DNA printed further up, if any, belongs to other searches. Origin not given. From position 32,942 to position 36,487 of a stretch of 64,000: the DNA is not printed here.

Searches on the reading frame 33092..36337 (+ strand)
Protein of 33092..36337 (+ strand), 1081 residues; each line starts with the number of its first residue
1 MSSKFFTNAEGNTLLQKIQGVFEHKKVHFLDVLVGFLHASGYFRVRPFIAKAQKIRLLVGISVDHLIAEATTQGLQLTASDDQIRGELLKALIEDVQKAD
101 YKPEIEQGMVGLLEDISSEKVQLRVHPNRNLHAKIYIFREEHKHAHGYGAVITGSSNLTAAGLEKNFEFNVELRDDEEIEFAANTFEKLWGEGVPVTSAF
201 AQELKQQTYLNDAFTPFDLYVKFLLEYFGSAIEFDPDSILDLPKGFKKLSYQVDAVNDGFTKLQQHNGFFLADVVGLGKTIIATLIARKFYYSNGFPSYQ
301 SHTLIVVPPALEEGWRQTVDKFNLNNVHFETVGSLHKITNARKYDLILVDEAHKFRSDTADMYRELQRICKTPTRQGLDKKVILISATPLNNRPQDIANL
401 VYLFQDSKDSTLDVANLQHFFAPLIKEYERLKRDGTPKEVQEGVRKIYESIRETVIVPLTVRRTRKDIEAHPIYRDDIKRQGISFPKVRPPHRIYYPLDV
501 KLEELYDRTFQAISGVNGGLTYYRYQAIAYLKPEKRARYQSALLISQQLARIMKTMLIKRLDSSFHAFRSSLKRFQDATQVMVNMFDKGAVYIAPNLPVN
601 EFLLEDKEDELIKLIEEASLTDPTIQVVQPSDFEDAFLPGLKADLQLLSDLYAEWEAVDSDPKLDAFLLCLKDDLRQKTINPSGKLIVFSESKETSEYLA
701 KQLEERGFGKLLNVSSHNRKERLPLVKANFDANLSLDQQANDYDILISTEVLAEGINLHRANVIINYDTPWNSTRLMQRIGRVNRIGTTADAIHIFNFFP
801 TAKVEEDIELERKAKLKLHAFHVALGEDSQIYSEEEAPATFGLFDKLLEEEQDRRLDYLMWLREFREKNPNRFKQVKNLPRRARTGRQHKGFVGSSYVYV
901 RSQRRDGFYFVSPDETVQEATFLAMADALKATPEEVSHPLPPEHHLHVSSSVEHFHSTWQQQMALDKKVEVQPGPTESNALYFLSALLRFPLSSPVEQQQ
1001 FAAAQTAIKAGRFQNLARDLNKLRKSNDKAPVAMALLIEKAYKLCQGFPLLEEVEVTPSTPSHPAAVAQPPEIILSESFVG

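Call 5: search_protein_families(library=pfam, proteins=[window:33092-36337:+], max_evalue=0.1)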
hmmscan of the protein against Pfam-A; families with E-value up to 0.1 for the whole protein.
window:33092-36337:+ (1081 aa): 8 families
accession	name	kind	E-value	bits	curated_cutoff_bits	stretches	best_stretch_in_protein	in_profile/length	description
PF00271.37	Helicase_C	-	7.6e-18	65.2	23.5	1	679-787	11-110/110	Helicase conserved C-terminal domain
PF00176.29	SNF2-rel_dom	-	4.2e-13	49.5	24.9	2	332-470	114-227/290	SNF2-related domain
PF13091.12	PLDc_2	-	4.6e-11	43.1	27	1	103-190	51-132/132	PLD-like domain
PF04851.21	ResIII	-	1e-07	32.5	22.5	1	249-372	5-152/164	Type III restriction enzyme, res subunit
PF09565.16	RE_NgoFVII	-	2.3e-06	27.5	23.8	1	117-185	78-144/162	NgoFVII restriction endonuclease N-terminal PLD domain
PF00270.35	DEAD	-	4.5e-05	23.7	26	1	325-390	95-161/167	DEAD/DEAH box helicase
PF22590.2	Cas3-like_C_2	-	0.00078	20.1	27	1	713-785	34-103/106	CRISPR-associated nuclease/helicase Cas3, C-terminal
PF09848.15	SLFN-g3_helicase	-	0.012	15.3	24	1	276-357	11-93/354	Schlafen group 3, DNA/RNA helicase domain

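Call 6: search_protein_families(library=padloc, proteins=[window:33092-36337:+], max_evalue=0.1)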
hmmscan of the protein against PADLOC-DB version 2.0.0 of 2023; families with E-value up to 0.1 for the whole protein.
window:33092-36337:+ (1081 aa): 73 families (the best 25 are shown)
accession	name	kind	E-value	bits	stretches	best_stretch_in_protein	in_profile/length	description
PDLC01075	C3a139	-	1.3e-49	167.4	1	11-833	8-774/948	HKD+Snf2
PDLC02621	DrmD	-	1.2e-37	127.6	2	546-853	392-695/1040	DrmD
PDLC02500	BrxHI|BrxHII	-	1.6e-30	104.4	2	644-821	442-609/933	BrxHI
PDLC02623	DrmD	-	2.9e-30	102.8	2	661-859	510-694/1040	DrmD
PDLC02840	DpdE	-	6e-30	102.3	2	269-404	179-317/1091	DpdE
PDLC00659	HmaA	-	3.7e-29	99.2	2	555-807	374-630/1176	SNF2 helicase / DEAD-box helicase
PDLC02619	DrmD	-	4.6e-28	95.8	3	644-801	373-547/872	DrmD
PDLC02843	DpdE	-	7.7e-26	88.3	2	269-404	178-312/1091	DpdE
PDLC02193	PLD_Helicase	-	1e-24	84.8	2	642-808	649-819/905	-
PDLC02632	DrmD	-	8.7e-23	78.6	3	553-805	399-643/662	DrmD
PDLC02620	DrmD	-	5.8e-20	68.9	2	555-808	368-598/1060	DrmD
PDLC02572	DrmA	-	1e-19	68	2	553-804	396-639/1043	DrmA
PDLC02707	PbeA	-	2.3e-18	64.1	2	45-328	52-327/672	PbeA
PDLC02504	BrxHI|BrxHII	-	2.6e-18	63.4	2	644-805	448-599/971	BrxHII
PDLC02704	PbeA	-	4.6e-18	63.1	1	46-328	52-333/682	PbeA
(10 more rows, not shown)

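Call 7: search_protein_families(library=ncbifam, proteins=[window:33092-36337:+], max_evalue=0.1)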
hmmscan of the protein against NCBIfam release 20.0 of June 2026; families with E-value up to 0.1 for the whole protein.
window:33092-36337:+ (1081 aa): 33 families (the best 25 are shown)
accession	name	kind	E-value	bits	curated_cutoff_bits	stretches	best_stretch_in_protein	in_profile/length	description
NF038317.1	DISARM_DrmD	equivalog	1.5e-45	155.9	610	3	546-834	376-659/1021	DISARM system SNF2-like helicase DrmD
NF042964.1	phospholipD_antiphage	equivalog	1.7e-37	129.2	1100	3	537-808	582-811/895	phospholipase D-like domain-containing anti-phage protein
NF041062.1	DpdE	equivalog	1.5e-33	115.8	500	2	270-400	174-308/1048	protein DpdE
NF038318.1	DISARM_DrmD_b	equivalog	2.8e-27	95.2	950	3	651-801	377-544/868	DISARM system SNF2-like helicase DrmD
NF003426.0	PRK04914.1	equivalog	4.9e-16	58.1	576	2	682-832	493-634/959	RNA polymerase-associated protein RapA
NF010337.0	PRK13766.1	equivalog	3.6e-14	51.8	610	1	653-785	338-467/781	Hef nuclease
NF058637.1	helic_SCO1167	equivalog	1.6e-09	36.4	1200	2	671-809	767-896/932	SCO1167/SCO6262 family helicase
NF053636.1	DDHlcsCsdAPsy1082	equivalog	5.7e-09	35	890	1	685-795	245-346/512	DEAD/DEAH box helicase CsdA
TIGR02621.3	cas3_GSU0051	exception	3.5e-08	32.7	400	1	681-803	269-386/854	type I-G CRISPR-associated helicase/endonuclease Cas3g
NF041790.1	anti-phage_ZorD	equivalog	4.5e-08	31.5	1500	2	656-791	899-1029/1035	type I Zorya anti-phage system protein ZorD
NF008744.0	PRK11776.1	equivalog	8.2e-08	31.2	524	1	686-822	245-371/460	ATP-dependent RNA helicase DbpA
NF003390.0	PRK04537.1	equivalog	1.6e-07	30.8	732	1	686-794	260-359/572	ATP-dependent RNA helicase RhlB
NF008642.0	PRK11634.1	equivalog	1.6e-07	30.1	989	1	742-794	295-347/628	DEAD/DEAH family ATP-dependent RNA helicase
NF008394.0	PRK11192.1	equivalog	2.2e-07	30.1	507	1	684-795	248-350/441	ATP-dependent RNA helicase SrmB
NF053631.1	RNA_helic_CshA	equivalog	9e-07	28.1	646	1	686-818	240-360/434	degradosome RNA helicase CshA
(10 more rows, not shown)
